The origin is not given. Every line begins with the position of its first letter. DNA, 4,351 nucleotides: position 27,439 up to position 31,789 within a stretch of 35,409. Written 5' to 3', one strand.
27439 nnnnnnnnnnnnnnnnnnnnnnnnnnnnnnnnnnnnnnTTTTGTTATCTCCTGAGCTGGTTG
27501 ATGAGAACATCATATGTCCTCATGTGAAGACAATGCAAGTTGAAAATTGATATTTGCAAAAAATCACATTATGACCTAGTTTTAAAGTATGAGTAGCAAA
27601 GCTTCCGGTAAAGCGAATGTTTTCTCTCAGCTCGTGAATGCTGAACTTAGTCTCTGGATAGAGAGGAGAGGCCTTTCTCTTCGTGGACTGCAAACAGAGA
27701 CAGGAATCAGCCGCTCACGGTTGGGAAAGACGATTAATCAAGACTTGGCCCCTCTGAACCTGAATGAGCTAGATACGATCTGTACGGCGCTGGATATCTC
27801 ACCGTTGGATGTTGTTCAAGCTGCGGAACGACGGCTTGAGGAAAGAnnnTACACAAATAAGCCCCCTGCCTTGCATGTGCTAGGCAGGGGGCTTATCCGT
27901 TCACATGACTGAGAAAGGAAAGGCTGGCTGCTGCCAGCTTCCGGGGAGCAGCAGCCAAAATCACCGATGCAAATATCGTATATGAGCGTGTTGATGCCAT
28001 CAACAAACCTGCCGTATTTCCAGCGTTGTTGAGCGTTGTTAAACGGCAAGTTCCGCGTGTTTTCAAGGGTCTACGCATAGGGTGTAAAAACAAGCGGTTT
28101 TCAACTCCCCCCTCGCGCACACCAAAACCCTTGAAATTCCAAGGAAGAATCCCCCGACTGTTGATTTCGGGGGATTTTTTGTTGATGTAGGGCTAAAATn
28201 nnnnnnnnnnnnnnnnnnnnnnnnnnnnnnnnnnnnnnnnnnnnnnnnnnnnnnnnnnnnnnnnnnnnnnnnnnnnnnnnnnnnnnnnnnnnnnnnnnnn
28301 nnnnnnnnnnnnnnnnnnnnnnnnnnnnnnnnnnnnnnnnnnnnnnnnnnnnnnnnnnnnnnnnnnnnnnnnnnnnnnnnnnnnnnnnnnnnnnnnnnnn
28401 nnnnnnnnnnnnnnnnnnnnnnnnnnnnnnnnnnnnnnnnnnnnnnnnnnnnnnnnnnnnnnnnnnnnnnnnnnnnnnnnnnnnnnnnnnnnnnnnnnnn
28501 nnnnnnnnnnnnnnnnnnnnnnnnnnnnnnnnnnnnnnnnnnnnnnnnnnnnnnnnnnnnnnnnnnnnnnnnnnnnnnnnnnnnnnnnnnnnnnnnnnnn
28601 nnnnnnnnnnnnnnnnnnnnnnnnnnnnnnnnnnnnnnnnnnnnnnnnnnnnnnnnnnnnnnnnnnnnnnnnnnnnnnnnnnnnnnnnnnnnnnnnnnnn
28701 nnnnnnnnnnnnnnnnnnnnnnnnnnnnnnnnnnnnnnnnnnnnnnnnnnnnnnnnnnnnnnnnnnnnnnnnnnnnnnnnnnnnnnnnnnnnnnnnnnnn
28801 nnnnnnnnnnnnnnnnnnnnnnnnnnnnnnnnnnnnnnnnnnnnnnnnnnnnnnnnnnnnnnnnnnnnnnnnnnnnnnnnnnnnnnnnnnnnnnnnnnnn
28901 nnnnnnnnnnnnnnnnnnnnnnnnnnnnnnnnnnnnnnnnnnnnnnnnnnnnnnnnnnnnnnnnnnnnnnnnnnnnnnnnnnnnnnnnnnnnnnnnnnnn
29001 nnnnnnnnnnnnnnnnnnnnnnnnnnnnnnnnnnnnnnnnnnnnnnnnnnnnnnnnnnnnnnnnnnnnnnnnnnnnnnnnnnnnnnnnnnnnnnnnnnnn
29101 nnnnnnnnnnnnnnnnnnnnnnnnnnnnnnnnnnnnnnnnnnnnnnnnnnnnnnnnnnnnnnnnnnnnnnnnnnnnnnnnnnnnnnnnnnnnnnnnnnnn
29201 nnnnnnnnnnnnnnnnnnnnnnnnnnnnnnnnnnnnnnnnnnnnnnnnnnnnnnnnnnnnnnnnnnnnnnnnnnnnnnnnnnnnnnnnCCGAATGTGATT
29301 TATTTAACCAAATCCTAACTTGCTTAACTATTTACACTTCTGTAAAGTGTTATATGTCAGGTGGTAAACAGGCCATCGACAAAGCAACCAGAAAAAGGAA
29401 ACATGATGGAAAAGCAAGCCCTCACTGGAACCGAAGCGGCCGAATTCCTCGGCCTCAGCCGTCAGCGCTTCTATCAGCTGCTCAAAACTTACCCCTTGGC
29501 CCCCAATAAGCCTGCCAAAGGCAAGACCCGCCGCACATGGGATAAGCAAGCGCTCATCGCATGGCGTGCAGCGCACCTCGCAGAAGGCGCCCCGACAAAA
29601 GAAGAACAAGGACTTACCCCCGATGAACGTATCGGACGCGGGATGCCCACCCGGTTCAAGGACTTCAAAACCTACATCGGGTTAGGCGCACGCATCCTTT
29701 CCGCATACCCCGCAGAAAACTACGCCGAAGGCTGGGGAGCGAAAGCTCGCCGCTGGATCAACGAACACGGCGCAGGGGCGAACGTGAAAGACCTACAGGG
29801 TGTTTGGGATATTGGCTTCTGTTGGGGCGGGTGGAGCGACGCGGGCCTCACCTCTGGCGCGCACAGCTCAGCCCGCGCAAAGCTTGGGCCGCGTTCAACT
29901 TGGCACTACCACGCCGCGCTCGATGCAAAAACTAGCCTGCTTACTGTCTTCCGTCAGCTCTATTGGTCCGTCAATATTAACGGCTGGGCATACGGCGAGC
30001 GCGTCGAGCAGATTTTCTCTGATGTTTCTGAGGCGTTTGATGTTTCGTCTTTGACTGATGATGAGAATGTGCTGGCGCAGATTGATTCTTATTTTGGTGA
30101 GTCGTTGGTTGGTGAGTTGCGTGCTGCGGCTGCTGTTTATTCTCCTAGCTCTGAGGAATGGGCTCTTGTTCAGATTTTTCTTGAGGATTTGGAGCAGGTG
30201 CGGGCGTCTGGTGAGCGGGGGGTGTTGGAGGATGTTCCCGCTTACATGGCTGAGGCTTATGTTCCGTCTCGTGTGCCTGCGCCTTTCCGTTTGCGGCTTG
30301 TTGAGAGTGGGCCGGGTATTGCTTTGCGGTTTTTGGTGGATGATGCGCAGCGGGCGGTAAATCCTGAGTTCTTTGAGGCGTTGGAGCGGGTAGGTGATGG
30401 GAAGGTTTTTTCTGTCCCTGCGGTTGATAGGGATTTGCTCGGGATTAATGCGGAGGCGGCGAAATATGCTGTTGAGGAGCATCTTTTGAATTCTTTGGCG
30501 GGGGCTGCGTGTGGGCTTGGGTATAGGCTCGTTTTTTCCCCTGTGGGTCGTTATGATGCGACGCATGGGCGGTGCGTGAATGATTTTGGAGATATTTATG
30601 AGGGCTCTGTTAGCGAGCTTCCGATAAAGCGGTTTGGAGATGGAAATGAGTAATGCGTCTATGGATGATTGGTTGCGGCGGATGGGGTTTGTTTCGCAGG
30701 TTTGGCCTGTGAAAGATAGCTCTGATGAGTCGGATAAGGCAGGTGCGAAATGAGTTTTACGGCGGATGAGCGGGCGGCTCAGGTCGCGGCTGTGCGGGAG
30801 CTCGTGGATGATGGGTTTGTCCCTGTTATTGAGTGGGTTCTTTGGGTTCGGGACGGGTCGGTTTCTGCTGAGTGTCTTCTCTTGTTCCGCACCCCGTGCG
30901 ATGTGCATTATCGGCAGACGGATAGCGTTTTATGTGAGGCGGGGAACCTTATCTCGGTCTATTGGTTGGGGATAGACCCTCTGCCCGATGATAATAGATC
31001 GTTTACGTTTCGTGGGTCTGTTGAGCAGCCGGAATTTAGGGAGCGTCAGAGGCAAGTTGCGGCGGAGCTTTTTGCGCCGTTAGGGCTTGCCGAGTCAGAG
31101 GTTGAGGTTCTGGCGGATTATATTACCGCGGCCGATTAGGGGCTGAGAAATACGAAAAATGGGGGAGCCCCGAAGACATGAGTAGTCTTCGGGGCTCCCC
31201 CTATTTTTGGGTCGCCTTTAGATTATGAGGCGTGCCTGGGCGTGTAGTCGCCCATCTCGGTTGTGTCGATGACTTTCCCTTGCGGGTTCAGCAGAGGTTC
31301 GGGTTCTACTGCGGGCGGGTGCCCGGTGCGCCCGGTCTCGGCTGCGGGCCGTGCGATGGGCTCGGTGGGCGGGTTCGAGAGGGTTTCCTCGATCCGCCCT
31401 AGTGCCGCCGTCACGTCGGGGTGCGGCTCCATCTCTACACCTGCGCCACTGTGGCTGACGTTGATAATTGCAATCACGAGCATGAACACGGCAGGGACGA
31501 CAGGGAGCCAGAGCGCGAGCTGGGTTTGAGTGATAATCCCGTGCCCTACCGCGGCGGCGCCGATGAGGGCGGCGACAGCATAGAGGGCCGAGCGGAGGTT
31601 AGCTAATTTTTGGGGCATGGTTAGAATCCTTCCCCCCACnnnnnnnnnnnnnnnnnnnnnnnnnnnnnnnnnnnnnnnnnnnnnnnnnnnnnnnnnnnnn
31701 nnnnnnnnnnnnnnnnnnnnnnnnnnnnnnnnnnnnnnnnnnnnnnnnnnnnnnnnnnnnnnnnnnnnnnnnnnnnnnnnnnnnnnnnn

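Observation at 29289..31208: Unrecognisable three-ORF cargo operon on the lysogeny side (HTH-fused 416-aa protein, 30-aa coupled micro-ORF, 129-aa acidic protein): candidate prophage-encoded defence or exclusion system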

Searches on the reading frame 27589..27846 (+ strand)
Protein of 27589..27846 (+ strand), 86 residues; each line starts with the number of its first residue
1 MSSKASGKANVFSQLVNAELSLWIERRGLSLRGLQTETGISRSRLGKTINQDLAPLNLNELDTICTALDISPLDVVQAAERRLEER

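Call 6: search_protein_families(library=pfam, proteins=[window:27589-27846:+], max_evalue=1)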
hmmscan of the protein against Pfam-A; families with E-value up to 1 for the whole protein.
window:27589-27846:+ (86 aa): 3 families
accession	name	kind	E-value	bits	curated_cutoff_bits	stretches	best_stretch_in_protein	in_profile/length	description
PF13443.12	HTH_26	-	4.7e-09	36.8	22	1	24-75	6-57/63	Cro/C1-type HTH DNA-binding domain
PF01381.28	HTH_3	-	0.0017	18.8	23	1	25-73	6-53/55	Helix-turn-helix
PF13560.12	HTH_31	-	0.0027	18.4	27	1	25-72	11-58/64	Helix-turn-helix domain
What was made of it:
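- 27589..27849 (+): Cro/CI-type repressor (context), divergent from the Cro-like gene at 27476-27201. HTH_26 E = 5e-9 (call 6).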

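Call 7: search_protein_families(library=phrogs, proteins=[window:27589-27846:+], max_evalue=1)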
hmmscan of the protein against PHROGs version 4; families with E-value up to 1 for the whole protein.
window:27589-27846:+ (86 aa): 9 families
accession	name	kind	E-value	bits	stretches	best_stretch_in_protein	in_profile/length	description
phrog_4583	-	transcription regulation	2.2e-05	25.4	1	14-81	9-75/81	transcriptional repressor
phrog_2967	-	transcription regulation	0.00084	19.9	1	15-75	10-69/225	transcriptional regulator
phrog_18342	-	transcription regulation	0.047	14.7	1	16-80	19-84/123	transcriptional repressor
phrog_34300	-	unknown function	0.19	13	1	17-48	9-40/78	-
phrog_8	-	transcription regulation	0.19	12.1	1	20-75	165-215/346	transcriptional regulator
phrog_2439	-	transcription regulation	0.22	11.4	1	18-71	10-62/367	transcriptional regulator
phrog_2339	-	DNA, RNA and nucleotide metabolism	0.24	12.4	1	16-71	26-81/98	HTH DNA binding protein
phrog_38620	-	transcription regulation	0.24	12.2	1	16-71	2-57/174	transcriptional regulator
phrog_1373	-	transcription regulation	0.34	11.9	1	16-70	64-117/166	transcriptional regulator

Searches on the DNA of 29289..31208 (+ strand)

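Call 4: search_dna_similar(query=window:29289-31208:+, collection=phages, mode=near, max_rows=30)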
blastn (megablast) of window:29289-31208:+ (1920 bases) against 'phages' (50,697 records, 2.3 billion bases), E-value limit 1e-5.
No match.

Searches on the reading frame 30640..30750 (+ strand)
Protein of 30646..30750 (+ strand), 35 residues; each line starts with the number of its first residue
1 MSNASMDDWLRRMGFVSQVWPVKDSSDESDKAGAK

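Call 6: search_protein_families(library=pfam, proteins=[window:30640-30749:+], max_evalue=1)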
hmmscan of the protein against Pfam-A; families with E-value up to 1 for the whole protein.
window:30640-30749:+ (36 aa): 2 families
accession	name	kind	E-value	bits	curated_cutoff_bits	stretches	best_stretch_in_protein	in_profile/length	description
PF13592.12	HTH_33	-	0.02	14.9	25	1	2-20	21-39/60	Winged helix-turn helix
PF08713.17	DNA_alkylation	-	0.078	13.1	21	1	6-28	130-151/213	DNA alkylation repair enzyme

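Call 7: search_protein_families(library=phrogs, proteins=[window:30640-30749:+], max_evalue=1)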
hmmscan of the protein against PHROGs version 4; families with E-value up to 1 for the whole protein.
window:30640-30749:+ (36 aa): 0 families

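Call 8: search_protein_families(library=padloc, proteins=[window:30640-30749:+], max_evalue=1)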
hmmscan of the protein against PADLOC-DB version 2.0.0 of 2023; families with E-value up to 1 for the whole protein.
window:30640-30749:+ (36 aa): 0 families

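Call 58: search_protein_families(library=ncbifam, proteins=[window:30646-30750:+], max_evalue=1)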
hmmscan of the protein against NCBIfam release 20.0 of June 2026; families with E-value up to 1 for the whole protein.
window:30646-30750:+ (35 aa): 0 families

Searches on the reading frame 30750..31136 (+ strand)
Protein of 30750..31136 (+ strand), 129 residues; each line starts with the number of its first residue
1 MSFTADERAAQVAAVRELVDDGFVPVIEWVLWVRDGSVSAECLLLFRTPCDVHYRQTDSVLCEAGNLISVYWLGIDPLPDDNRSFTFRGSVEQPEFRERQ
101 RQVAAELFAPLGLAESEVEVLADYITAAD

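Call 6: search_protein_families(library=pfam, proteins=[window:30750-31136:+], max_evalue=1)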
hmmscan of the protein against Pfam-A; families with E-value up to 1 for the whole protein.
window:30750-31136:+ (129 aa): 0 families

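Call 7: search_protein_families(library=phrogs, proteins=[window:30750-31136:+], max_evalue=1)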
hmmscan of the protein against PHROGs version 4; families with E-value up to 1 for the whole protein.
window:30750-31136:+ (129 aa): 0 families

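Call 8: search_protein_families(library=padloc, proteins=[window:30750-31136:+], max_evalue=1)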
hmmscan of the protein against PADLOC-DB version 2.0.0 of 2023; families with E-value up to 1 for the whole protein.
window:30750-31136:+ (129 aa): 0 families

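Call 18: find_homologous_proteins(query=window:30750-31136:+, max_evalue=0.01)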
Query window:30750-31136:+ (129 aa): 1 proteins with E <= 0.01 among 249 candidates.
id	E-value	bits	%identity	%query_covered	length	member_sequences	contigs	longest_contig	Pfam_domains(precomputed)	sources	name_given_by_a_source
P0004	8.6e-78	276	98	100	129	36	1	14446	-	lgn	-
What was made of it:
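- Tried and rejected: The 129-aa protein has only near-identical relatives (call 18).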

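Call 19: find_encoding_contigs(protein=P0004, flank=10000, max_places=4)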
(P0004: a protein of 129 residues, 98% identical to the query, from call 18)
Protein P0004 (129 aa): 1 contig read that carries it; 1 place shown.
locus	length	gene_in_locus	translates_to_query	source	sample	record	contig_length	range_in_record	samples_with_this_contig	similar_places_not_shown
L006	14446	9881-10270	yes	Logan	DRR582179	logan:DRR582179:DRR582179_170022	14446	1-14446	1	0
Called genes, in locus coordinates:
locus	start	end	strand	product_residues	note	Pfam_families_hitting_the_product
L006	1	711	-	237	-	?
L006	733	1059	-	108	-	-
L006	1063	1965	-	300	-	-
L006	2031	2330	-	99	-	-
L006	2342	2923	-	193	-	-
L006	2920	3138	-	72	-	-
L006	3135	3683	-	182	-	-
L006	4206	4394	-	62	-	-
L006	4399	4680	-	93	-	-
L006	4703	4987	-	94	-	-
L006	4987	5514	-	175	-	-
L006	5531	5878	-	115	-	-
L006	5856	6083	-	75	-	-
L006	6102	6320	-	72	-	-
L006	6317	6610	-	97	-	-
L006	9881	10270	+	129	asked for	-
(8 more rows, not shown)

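Call 58: search_protein_families(library=ncbifam, proteins=[window:30750-31136:+], max_evalue=1)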
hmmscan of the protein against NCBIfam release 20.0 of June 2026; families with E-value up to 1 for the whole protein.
window:30750-31136:+ (129 aa): 0 families
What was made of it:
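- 30750..31139 (+): Gene C, 129 aa, acidic (pI 4.27), lineage-specific orphan. No family match (calls 6-8, 58).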

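Call 72: predict_structure(alignment_id=A6)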
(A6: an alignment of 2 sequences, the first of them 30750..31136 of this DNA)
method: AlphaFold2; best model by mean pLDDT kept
length: 129 residues; sequences in the alignment: 2
mean_pLDDT: 45.7   pTM: 0.35
mean pLDDT of the five models: 45.7, 44.8, 44.0, 43.8, 40.4
residues with pLDDT >= 90: 0; 70-90: 0; 50-70: 46; < 50: 83
segments of 3 or more residues with pLDDT < 50: 1-3, 27-29, 37-44, 50-93, 120-129
pLDDT, mean of each block of 10 residues (from residue 1): 53 56 53 50 48 37 36 36 34 47 51 53 40
secondary structure, 60 per line:
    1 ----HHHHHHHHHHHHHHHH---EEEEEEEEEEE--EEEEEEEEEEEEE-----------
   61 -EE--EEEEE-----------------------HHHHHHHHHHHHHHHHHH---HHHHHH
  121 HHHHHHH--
elements in order: H5-20 E24-34 E37-49 E66-70 H94-111 H115-127
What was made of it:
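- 30750..31139 (+): The model has pLDDT 46 (call 72).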

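Call 89: search_protein_families(library=pfam, proteins=[L091:11242-11700:+, L091:14823-15311:-, L092:12445-12936:+, L092:13489-14358:+, L094:12453-13283:+, L094:13291-13779:+, L091:487-978:-, L091:6856-7620:+, L093:5493-6359:-, L092:8629-9123:-], max_evalue=0.01)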
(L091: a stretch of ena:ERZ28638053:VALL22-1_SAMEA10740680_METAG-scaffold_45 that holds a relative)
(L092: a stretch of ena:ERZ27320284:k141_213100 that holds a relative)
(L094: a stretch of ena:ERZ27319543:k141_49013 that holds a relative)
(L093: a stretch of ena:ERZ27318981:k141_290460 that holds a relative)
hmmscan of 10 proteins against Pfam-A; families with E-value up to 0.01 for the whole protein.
L091:11242-11700:+ (152 aa): 0 families

L091:14823-15311:- (162 aa): 1 family
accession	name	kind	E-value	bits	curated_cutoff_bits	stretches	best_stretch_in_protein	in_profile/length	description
PF20269.3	CATRA-N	-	0.0014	19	27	1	26-103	58-135/203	CASPASE and TPR Repeat-Associated N-terminal domain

L092:12445-12936:+ (163 aa): 0 families

L092:13489-14358:+ (289 aa): 0 families

L094:12453-13283:+ (276 aa): 0 families

L094:13291-13779:+ (162 aa): 0 families

L091:487-978:- (163 aa): 0 families

L091:6856-7620:+ (254 aa): 0 families

L093:5493-6359:- (288 aa): 0 families

L092:8629-9123:- (164 aa): 0 families

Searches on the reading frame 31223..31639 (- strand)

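Call 48: search_protein_families(library=pfam, proteins=[window:31223-31639:-], max_evalue=0.1)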
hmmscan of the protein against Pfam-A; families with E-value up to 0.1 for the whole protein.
window:31223-31639:- (138 aa): 2 families
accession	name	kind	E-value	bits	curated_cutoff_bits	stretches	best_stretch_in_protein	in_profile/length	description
PF23809.1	Phage_holin_9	-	9.1e-05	22.7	27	1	7-54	63-110/130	Bacteriophage holin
PF05038.18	Cytochrom_B558a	-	0.0045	17.1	25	1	14-104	81-164/184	Cytochrome Cytochrome b558 alpha-subunit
